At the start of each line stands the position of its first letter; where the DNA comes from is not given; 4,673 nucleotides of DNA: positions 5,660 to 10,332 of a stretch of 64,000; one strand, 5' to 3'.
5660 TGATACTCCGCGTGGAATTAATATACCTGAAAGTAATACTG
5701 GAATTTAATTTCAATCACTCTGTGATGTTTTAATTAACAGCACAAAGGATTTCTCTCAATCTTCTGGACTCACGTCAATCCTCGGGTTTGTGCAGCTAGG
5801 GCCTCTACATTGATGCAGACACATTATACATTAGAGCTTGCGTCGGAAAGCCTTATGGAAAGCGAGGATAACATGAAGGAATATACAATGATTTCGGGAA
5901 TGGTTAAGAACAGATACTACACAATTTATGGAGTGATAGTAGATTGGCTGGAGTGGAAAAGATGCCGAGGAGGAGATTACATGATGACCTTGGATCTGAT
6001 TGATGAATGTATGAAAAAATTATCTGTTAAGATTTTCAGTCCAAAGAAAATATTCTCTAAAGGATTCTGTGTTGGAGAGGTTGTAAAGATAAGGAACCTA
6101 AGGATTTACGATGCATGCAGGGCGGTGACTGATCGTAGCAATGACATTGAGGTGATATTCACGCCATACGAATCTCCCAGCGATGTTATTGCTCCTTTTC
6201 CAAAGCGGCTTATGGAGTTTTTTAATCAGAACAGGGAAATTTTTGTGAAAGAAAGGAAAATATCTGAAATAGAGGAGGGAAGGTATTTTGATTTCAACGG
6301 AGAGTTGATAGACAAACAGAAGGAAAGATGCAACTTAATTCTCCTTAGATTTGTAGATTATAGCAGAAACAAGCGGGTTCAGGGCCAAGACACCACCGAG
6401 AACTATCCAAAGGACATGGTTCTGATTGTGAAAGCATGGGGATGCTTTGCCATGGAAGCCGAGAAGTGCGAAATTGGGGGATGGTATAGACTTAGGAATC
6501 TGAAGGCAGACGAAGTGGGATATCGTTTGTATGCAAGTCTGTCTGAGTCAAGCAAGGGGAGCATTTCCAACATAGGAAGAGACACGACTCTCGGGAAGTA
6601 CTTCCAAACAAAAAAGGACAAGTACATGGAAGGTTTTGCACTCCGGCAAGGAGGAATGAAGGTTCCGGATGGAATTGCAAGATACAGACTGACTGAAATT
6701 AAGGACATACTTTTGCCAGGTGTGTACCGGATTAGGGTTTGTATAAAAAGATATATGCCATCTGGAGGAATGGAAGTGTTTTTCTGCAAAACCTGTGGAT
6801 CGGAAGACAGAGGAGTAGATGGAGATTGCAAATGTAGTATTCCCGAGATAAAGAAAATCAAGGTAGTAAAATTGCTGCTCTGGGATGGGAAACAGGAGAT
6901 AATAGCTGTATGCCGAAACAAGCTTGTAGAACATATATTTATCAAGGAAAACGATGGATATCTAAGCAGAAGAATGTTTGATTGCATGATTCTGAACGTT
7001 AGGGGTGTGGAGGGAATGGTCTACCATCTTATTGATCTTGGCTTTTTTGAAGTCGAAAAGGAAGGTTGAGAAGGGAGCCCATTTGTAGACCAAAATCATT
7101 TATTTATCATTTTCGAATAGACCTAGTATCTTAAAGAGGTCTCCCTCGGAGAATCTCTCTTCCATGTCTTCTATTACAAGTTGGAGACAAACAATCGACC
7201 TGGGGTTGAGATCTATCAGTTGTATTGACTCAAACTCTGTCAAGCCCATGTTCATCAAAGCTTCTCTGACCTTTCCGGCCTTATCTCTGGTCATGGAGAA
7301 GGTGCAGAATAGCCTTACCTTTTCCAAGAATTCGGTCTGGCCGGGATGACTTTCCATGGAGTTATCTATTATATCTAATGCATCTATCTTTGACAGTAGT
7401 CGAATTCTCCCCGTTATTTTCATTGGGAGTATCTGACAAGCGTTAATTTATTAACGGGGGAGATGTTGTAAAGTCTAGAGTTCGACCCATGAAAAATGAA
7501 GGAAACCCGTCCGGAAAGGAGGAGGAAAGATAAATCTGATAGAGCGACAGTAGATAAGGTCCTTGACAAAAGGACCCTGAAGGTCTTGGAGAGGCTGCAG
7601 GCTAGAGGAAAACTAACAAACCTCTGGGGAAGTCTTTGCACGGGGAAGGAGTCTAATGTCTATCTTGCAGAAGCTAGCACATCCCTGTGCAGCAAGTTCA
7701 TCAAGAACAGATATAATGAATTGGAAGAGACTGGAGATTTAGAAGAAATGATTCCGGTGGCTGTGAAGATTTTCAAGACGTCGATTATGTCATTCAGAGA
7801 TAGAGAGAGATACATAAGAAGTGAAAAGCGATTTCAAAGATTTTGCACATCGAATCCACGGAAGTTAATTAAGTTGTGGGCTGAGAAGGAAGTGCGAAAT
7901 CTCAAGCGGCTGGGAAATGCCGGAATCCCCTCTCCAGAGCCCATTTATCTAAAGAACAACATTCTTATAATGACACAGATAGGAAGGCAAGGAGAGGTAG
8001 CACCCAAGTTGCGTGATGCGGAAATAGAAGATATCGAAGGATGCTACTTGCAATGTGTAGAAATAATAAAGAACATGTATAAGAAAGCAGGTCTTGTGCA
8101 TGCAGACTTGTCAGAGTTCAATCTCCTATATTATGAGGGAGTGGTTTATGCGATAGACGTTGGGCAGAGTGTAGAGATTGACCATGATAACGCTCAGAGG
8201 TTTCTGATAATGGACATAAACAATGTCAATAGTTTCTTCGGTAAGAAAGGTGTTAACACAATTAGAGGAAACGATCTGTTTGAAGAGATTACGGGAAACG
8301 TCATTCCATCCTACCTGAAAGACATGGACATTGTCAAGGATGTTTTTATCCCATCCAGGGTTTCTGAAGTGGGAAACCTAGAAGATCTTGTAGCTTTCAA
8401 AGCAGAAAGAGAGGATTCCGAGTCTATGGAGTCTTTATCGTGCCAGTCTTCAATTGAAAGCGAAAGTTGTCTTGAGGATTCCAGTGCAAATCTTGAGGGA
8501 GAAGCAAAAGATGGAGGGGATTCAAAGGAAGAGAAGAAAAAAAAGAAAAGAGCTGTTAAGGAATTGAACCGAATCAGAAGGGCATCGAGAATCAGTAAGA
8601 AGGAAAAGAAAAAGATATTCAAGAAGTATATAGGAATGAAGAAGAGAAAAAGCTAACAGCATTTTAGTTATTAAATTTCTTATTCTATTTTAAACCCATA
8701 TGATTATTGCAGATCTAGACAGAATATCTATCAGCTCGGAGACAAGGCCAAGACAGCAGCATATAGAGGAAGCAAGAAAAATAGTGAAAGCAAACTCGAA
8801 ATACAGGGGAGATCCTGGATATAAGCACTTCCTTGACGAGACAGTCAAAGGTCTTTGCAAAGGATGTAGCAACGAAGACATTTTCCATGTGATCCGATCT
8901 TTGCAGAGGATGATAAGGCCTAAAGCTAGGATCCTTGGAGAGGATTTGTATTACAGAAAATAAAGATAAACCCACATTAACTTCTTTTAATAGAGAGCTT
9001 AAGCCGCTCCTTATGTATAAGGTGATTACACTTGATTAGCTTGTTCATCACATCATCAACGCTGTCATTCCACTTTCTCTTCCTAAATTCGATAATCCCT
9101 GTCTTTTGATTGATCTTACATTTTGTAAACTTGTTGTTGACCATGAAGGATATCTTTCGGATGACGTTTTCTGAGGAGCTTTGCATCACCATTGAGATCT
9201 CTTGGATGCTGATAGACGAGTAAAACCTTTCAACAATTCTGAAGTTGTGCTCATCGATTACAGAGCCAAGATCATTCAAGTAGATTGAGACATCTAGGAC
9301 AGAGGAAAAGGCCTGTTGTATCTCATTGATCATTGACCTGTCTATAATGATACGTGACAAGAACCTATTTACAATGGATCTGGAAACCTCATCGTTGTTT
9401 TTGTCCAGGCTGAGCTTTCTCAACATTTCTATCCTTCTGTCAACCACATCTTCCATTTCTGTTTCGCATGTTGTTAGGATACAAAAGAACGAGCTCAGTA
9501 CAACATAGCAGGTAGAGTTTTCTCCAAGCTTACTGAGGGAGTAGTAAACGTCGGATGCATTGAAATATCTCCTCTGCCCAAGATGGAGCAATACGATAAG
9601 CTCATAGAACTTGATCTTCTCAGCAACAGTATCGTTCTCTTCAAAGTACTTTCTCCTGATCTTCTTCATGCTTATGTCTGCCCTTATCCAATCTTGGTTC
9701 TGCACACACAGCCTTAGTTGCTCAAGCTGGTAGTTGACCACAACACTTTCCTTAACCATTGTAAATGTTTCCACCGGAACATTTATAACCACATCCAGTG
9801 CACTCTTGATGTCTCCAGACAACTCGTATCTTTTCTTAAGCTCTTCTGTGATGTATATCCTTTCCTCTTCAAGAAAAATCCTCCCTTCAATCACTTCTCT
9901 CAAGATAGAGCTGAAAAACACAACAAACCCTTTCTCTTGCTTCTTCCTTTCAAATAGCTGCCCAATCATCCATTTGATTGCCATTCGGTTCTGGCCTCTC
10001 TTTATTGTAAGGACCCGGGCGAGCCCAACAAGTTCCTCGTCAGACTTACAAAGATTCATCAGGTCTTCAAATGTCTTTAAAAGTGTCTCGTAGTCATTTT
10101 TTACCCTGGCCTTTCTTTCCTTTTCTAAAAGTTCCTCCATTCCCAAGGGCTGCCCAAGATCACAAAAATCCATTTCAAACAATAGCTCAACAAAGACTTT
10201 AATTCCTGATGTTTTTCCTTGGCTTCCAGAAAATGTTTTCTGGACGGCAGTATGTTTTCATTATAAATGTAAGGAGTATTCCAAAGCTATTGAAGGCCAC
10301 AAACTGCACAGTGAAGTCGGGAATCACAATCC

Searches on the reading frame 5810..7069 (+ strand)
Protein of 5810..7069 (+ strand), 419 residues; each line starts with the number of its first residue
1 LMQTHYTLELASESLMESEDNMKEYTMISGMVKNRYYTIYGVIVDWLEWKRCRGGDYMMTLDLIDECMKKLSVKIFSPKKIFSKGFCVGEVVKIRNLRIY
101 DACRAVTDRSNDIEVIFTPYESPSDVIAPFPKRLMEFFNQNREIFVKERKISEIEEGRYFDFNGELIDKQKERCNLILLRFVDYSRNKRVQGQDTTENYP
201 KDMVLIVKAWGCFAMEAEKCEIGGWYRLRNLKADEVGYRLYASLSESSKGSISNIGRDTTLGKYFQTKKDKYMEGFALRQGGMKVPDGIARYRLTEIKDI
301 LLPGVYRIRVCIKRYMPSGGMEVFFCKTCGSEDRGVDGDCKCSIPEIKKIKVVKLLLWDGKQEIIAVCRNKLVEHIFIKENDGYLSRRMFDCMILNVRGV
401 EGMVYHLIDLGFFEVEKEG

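Call 28: search_protein_families(library=pfam, proteins=[window:5810-7069:+], max_evalue=0.0001)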
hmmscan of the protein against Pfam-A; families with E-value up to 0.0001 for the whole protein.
window:5810-7069:+ (419 aa): 1 family
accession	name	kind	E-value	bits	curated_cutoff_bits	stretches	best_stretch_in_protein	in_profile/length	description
PF02765.23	POT1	-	1.1e-05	25.7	29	1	33-98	10-81/140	Telomeric single stranded DNA binding POT1/CDC13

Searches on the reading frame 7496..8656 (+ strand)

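Call 28: search_protein_families(library=pfam, proteins=[window:7496-8656:+], max_evalue=0.0001)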
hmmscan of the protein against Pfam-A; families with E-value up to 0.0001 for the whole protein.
window:7496-8656:+ (386 aa): 1 family
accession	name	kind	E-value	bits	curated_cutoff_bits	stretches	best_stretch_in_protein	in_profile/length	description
PF01163.29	RIO1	-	5.2e-58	196.2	22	1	87-256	12-182/187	RIO domain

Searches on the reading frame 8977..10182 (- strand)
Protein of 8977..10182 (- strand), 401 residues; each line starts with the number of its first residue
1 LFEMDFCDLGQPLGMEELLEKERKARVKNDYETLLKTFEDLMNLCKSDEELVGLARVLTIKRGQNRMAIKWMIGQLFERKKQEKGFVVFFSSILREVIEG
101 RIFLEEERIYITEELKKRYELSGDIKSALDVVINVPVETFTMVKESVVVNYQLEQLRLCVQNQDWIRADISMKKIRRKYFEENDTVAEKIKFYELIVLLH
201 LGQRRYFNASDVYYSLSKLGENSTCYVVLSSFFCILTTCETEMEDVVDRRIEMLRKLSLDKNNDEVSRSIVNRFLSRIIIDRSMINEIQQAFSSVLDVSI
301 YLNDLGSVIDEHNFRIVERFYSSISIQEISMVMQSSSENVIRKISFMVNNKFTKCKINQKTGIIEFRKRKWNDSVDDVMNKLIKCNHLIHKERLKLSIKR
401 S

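Call 28: search_protein_families(library=pfam, proteins=[window:8977-10182:-], max_evalue=0.0001)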
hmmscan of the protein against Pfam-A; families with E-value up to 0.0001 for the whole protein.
window:8977-10182:- (401 aa): 2 families
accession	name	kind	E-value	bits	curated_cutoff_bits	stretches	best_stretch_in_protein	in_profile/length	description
PF22241.2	PSMD12-CSN4_N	-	5.1e-35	121.5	27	1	15-218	3-211/218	PSMD12/CSN4, N-terminal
PF01399.33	PCI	-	1.7e-09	38.2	22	1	294-368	10-84/84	PCI domain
